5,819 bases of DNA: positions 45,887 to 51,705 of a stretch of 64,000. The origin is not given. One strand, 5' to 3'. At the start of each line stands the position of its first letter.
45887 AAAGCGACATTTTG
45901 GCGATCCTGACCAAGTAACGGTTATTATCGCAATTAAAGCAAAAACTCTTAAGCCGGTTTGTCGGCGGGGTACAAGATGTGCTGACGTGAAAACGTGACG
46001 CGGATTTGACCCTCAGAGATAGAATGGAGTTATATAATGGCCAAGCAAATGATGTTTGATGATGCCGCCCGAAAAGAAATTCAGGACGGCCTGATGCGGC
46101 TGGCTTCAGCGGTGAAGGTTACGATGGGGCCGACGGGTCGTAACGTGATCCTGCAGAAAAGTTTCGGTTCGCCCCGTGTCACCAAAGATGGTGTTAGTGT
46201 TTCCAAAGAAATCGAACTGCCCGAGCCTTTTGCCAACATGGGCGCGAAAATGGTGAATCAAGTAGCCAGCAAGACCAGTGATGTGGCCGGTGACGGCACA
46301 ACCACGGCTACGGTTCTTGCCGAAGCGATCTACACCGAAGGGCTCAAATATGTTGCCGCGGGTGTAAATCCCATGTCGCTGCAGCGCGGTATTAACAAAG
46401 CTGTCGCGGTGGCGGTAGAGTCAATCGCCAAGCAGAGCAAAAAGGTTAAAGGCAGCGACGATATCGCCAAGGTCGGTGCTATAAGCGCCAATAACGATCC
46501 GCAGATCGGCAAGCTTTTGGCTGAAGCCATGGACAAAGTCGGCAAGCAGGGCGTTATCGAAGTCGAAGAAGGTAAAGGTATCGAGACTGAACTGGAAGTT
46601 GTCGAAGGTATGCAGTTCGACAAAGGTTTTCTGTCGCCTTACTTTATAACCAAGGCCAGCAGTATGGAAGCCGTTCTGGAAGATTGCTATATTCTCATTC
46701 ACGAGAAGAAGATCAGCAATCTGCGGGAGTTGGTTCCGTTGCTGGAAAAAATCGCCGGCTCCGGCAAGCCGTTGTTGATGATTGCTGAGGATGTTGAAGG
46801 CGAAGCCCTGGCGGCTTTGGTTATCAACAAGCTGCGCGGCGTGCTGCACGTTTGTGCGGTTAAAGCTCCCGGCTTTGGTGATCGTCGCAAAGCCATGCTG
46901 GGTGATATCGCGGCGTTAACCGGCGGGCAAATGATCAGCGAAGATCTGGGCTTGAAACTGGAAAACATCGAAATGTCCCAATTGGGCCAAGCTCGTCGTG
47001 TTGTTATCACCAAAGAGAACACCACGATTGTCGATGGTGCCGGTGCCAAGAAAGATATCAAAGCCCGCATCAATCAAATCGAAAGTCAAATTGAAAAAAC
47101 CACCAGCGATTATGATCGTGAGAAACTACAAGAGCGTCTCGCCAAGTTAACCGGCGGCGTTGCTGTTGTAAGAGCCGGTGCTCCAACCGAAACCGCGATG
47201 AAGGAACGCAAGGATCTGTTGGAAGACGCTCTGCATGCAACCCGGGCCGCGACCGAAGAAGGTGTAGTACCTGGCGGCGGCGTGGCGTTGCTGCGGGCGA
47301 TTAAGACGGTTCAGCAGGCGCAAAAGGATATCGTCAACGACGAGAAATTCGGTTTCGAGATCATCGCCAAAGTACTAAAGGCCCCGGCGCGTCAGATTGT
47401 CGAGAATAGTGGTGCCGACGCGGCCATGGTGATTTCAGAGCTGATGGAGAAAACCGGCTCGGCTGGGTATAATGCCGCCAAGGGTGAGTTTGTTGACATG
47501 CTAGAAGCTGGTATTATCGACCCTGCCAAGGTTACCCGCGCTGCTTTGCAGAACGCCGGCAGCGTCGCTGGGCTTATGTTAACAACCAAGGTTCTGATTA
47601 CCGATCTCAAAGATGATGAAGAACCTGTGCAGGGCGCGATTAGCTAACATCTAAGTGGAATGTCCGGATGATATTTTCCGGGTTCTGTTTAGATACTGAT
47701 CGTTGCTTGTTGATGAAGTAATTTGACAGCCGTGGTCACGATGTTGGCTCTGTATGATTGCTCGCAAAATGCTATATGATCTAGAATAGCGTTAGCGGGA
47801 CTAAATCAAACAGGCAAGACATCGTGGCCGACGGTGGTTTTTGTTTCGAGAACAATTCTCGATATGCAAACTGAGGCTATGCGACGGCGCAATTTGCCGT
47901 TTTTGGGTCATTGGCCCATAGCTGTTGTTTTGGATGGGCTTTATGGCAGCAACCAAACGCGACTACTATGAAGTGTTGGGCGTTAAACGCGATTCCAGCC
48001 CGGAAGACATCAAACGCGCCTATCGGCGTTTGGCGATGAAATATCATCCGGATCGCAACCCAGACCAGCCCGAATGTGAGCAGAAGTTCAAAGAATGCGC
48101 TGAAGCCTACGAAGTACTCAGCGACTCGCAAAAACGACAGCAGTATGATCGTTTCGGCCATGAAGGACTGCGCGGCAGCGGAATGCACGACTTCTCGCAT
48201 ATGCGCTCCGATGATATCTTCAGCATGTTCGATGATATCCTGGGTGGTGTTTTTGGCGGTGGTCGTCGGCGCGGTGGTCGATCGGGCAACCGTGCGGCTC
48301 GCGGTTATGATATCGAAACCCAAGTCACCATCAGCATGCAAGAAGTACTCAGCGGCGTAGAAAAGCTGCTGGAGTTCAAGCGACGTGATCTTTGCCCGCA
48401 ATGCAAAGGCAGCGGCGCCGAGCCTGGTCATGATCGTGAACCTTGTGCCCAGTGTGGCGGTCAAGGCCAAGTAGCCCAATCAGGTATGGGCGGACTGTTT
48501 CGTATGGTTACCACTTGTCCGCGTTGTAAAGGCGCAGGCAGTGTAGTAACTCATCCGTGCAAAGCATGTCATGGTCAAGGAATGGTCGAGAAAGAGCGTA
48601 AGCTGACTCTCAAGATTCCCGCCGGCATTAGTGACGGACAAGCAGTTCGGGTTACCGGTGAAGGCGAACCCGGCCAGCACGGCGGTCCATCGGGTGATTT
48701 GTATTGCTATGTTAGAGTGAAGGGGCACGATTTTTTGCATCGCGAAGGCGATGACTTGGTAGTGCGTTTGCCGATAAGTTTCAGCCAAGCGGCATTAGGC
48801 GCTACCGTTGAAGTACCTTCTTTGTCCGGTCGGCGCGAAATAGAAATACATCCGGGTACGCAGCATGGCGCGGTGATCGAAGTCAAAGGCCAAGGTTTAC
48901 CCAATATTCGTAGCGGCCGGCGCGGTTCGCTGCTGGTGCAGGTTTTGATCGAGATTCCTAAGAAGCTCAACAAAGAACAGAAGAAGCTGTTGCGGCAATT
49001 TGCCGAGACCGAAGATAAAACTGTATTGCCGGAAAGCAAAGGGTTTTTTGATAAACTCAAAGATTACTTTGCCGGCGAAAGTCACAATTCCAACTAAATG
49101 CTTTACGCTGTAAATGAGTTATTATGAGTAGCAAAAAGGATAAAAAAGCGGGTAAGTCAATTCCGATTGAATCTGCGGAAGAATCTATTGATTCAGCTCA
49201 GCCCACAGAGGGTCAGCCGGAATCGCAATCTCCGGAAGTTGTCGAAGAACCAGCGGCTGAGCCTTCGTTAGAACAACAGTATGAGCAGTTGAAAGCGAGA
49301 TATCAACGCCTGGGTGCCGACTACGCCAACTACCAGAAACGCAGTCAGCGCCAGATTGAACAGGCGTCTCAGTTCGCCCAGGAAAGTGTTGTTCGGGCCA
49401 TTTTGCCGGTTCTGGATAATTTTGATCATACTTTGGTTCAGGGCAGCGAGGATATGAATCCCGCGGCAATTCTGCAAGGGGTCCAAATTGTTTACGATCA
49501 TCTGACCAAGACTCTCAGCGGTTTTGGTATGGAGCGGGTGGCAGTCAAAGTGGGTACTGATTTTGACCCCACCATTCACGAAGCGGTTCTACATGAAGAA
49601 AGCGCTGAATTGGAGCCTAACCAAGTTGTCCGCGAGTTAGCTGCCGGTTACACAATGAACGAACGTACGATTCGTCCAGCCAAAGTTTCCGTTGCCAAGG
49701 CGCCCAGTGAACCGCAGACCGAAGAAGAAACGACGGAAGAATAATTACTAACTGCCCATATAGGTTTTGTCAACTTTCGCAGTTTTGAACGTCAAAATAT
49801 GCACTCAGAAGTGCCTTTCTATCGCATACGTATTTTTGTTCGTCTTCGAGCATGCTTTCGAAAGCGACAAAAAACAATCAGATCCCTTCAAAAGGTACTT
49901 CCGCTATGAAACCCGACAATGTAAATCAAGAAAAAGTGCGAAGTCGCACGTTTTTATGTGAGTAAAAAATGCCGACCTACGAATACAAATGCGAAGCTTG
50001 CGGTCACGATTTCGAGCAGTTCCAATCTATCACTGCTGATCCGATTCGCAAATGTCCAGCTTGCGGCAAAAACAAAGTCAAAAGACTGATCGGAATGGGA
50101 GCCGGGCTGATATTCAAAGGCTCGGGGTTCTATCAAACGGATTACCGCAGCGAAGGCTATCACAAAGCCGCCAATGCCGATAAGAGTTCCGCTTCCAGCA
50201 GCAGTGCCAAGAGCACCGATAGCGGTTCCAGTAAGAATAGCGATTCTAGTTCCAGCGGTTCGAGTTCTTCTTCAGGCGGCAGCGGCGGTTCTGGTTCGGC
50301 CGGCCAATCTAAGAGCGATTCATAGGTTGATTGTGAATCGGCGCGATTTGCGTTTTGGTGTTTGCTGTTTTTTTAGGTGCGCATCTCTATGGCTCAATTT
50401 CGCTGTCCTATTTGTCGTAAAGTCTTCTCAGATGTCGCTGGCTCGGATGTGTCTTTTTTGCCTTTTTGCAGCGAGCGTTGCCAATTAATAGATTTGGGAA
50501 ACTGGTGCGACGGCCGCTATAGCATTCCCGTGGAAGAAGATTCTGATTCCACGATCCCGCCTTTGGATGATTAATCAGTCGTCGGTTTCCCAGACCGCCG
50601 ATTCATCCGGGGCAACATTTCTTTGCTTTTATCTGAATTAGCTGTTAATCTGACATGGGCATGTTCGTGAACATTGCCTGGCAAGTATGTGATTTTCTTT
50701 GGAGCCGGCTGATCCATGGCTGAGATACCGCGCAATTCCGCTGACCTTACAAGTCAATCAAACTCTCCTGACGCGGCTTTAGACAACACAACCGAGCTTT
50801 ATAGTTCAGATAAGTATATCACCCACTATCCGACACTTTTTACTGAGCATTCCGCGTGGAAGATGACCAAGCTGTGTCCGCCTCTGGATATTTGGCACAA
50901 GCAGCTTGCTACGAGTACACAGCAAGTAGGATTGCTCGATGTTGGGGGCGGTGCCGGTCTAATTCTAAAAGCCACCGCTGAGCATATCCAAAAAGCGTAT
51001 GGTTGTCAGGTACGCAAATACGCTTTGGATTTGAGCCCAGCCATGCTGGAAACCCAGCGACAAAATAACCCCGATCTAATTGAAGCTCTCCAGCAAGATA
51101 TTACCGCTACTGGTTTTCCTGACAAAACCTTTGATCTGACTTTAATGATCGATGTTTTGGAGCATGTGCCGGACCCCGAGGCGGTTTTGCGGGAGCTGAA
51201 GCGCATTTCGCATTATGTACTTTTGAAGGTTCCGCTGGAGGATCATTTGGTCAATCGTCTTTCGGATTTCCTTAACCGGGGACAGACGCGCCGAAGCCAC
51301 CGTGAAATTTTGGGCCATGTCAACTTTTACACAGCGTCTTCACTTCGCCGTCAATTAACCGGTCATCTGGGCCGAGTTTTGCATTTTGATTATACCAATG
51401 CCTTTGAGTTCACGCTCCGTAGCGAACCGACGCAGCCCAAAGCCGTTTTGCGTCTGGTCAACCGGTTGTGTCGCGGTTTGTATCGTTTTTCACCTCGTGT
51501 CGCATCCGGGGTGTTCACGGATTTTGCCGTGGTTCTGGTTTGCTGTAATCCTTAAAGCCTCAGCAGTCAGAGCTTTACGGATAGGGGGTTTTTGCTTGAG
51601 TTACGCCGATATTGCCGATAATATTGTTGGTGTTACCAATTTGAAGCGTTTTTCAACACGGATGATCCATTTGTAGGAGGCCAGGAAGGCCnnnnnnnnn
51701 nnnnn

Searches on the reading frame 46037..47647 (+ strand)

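Call 58: search_protein_families(library=pfam, proteins=[window:46037-47647:+], max_evalue=0.001)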
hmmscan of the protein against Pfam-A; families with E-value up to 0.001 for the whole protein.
window:46037-47647:+ (536 aa): 1 family
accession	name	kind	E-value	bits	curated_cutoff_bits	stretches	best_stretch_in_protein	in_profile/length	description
PF00118.29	Cpn60_TCP1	-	2.6e-77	261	34.3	1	22-522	1-487/490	TCP-1/cpn60 chaperonin family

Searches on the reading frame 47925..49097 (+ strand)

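Call 58: search_protein_families(library=pfam, proteins=[window:47925-49097:+], max_evalue=0.001)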
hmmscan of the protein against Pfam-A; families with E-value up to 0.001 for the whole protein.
window:47925-49097:+ (390 aa): 3 families
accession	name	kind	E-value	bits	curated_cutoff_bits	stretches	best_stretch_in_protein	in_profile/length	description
PF01556.23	DnaJ_C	-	9.2e-46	156.1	26.6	1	130-345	1-152/152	DnaJ C terminal domain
PF00226.36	DnaJ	-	9.6e-29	99.7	27.8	1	13-75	1-63/63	DnaJ domain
PF00684.25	DnaJ_CXXCXGXG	-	6.3e-15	55.6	32.7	1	157-219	1-65/65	DnaJ central domain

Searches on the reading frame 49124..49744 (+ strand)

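Call 58: search_protein_families(library=pfam, proteins=[window:49124-49744:+], max_evalue=0.001)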
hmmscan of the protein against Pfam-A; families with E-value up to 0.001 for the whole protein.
window:49124-49744:+ (206 aa): 1 family
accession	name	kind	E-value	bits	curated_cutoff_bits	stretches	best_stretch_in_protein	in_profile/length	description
PF01025.24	GrpE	-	6.9e-43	146.6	25.8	1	42-192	22-165/165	GrpE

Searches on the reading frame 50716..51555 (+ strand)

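Call 58: search_protein_families(library=pfam, proteins=[window:50716-51555:+], max_evalue=0.001)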
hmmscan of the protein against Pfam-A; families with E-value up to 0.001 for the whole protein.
window:50716-51555:+ (279 aa): 8 families
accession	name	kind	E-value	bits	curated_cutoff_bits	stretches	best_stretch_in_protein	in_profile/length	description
PF08241.18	Methyltransf_11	-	3.2e-17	63.4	21.2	1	74-164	1-86/95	Methyltransferase domain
PF13489.12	Methyltransf_23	-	7.2e-16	58.8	27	1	73-215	26-155/164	Methyltransferase domain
PF13649.12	Methyltransf_25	-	2.5e-13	50.9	27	1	74-164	2-92/97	Methyltransferase domain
PF08242.18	Methyltransf_12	-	4.2e-13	50.3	30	1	74-163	1-90/98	Methyltransferase domain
PF13847.12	Methyltransf_31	-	1.8e-09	37.9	27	1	73-164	7-100/145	Methyltransferase domain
PF07021.18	MetW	-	6.9e-06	26.3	21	1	73-194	17-130/193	Methionine biosynthesis protein MetW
PF01209.24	Ubie_methyltran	-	0.00017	21.4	20.1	1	64-164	42-142/233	ubiE/COQ5 methyltransferase family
PF05219.18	DREV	-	0.00069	19.2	26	1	59-163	84-176/265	DREV methyltransferase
